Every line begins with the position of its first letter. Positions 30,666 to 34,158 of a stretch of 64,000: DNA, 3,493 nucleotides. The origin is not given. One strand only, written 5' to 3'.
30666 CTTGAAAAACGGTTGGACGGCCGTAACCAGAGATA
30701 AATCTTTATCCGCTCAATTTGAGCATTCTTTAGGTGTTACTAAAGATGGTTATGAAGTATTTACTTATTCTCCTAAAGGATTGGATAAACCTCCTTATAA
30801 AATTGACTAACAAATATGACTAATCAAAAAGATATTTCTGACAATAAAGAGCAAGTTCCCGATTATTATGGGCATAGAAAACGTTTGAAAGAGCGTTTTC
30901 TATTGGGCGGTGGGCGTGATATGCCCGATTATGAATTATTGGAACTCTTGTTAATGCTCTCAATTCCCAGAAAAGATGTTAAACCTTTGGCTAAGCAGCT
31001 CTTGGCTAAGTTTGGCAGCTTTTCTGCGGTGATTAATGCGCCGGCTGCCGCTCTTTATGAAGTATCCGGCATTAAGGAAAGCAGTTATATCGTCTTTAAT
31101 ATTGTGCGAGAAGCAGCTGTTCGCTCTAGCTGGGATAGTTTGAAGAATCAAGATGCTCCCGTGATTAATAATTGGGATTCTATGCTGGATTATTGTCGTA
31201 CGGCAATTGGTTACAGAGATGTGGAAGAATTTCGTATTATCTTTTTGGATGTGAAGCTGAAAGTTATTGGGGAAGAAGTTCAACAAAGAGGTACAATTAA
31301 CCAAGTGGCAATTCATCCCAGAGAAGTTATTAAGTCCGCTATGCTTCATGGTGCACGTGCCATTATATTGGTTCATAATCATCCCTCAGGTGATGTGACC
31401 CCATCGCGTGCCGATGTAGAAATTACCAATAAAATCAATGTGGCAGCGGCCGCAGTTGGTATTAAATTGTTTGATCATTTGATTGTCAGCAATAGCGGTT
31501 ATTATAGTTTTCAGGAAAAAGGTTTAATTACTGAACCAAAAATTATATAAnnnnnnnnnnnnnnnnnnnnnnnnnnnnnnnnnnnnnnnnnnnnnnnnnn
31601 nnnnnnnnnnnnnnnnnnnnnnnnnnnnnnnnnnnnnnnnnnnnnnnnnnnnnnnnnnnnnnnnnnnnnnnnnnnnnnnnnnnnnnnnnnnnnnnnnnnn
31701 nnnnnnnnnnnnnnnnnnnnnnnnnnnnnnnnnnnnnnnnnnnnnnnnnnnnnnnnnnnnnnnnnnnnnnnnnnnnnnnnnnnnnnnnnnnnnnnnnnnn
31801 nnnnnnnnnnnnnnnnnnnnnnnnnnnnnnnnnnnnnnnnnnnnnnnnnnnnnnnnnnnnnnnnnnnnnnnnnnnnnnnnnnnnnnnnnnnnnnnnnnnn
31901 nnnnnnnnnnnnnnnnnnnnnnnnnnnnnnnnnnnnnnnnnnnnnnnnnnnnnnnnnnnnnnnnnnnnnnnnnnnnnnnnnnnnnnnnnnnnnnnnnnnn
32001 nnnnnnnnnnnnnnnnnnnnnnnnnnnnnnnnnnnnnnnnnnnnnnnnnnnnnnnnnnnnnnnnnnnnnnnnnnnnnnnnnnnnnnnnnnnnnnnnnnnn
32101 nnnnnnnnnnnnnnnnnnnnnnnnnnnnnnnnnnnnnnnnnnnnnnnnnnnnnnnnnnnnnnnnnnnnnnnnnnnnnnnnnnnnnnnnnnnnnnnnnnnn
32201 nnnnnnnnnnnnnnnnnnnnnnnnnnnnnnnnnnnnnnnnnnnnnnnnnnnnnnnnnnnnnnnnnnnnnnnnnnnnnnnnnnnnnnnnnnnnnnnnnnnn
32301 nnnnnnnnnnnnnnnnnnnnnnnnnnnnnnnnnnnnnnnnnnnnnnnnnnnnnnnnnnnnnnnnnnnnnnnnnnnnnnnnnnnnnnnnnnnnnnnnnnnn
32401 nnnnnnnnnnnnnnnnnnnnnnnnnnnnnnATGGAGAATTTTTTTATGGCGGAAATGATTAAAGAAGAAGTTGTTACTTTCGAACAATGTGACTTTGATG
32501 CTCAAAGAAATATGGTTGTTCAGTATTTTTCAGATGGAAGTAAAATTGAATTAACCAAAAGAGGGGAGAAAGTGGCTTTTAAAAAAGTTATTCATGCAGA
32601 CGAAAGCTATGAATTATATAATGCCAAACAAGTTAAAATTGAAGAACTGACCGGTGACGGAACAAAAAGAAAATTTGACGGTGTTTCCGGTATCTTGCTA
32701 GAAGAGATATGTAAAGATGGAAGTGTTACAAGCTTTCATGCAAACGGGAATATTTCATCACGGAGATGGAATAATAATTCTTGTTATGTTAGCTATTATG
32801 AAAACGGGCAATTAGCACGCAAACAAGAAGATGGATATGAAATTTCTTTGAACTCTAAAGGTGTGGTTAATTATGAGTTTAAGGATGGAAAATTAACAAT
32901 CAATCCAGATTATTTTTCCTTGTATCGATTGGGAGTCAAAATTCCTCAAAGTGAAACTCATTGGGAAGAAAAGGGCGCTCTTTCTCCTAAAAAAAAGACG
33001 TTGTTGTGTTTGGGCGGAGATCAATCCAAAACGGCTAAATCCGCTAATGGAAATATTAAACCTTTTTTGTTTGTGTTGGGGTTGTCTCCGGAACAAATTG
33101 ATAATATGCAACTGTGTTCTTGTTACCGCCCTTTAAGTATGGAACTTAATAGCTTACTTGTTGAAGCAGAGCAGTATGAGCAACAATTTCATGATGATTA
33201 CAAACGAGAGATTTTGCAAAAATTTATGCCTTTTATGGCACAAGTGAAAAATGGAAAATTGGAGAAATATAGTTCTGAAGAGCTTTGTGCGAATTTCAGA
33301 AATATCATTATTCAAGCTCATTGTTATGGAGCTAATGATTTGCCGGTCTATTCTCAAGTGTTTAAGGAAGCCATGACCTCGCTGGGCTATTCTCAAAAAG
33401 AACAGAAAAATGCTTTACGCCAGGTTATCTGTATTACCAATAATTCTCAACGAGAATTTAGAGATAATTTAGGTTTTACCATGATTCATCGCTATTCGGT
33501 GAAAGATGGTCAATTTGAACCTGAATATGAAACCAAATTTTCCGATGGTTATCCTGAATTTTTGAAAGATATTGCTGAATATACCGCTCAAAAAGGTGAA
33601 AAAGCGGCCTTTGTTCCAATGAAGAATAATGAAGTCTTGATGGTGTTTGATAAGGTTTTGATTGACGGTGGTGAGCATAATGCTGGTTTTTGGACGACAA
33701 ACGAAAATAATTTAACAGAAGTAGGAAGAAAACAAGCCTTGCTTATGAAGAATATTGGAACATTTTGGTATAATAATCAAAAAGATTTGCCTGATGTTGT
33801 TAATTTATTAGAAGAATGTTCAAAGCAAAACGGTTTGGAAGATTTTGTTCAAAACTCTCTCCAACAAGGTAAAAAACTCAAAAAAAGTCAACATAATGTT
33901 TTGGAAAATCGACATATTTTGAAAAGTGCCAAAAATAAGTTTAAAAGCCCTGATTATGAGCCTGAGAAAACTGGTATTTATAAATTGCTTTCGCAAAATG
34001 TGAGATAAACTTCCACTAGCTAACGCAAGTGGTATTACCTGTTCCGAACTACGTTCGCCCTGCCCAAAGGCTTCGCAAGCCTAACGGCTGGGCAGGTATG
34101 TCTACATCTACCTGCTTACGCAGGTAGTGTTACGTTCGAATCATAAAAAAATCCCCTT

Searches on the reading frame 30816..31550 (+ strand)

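Call 39: search_protein_families(library=pfam, proteins=[window:30816-31550:+], max_evalue=0.01)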
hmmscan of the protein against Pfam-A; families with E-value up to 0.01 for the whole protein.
window:30816-31550:+ (244 aa): 3 families
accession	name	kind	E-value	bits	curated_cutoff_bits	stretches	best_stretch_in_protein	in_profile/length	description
PF04002.20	RadC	-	4.4e-42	143.3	22.1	1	117-237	1-121/121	RadC-like JAB domain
PF20582.4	UPF0758_N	-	2.5e-06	27.9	27.1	1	21-91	7-76/77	UPF0758 N-terminal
PF14464.11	Prok-JAB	-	0.0049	17.2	25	1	165-209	40-96/114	Prokaryotic homologs of the JAB domain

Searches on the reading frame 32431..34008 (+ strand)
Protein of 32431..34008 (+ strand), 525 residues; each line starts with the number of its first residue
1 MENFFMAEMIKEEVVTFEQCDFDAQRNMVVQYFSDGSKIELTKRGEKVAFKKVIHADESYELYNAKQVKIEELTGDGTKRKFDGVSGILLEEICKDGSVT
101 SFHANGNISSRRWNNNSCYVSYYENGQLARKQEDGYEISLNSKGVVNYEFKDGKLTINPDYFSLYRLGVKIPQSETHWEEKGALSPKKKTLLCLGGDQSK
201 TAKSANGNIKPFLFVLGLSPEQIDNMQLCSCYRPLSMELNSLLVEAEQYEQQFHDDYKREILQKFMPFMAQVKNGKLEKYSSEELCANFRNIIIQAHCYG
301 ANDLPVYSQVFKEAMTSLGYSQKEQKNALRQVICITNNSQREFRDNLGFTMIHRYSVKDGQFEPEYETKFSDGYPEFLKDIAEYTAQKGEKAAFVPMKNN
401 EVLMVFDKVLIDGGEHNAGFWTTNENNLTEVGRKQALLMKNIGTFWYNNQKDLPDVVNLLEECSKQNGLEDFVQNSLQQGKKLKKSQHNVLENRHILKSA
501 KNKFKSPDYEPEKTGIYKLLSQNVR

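Call 3: search_protein_families(library=pfam, proteins=[window:32431-34008:+], max_evalue=1)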
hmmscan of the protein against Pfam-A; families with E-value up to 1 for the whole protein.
window:32431-34008:+ (525 aa): 1 family
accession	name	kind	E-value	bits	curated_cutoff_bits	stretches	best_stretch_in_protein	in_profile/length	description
PF07661.19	MORN_2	-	7.3e-05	23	29.6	1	119-132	5-18/22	MORN repeat variant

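Call 4: search_protein_families(library=ncbifam, proteins=[window:32431-34008:+], max_evalue=1)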
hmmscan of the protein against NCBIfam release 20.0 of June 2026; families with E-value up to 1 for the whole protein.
window:32431-34008:+ (525 aa): 1 family
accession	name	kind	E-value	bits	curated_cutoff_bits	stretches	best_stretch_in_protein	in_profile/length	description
NF009983.0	PRK13449.1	equivalog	0.14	12.6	106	1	261-285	34-58/88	ATP synthase F1 subunit epsilon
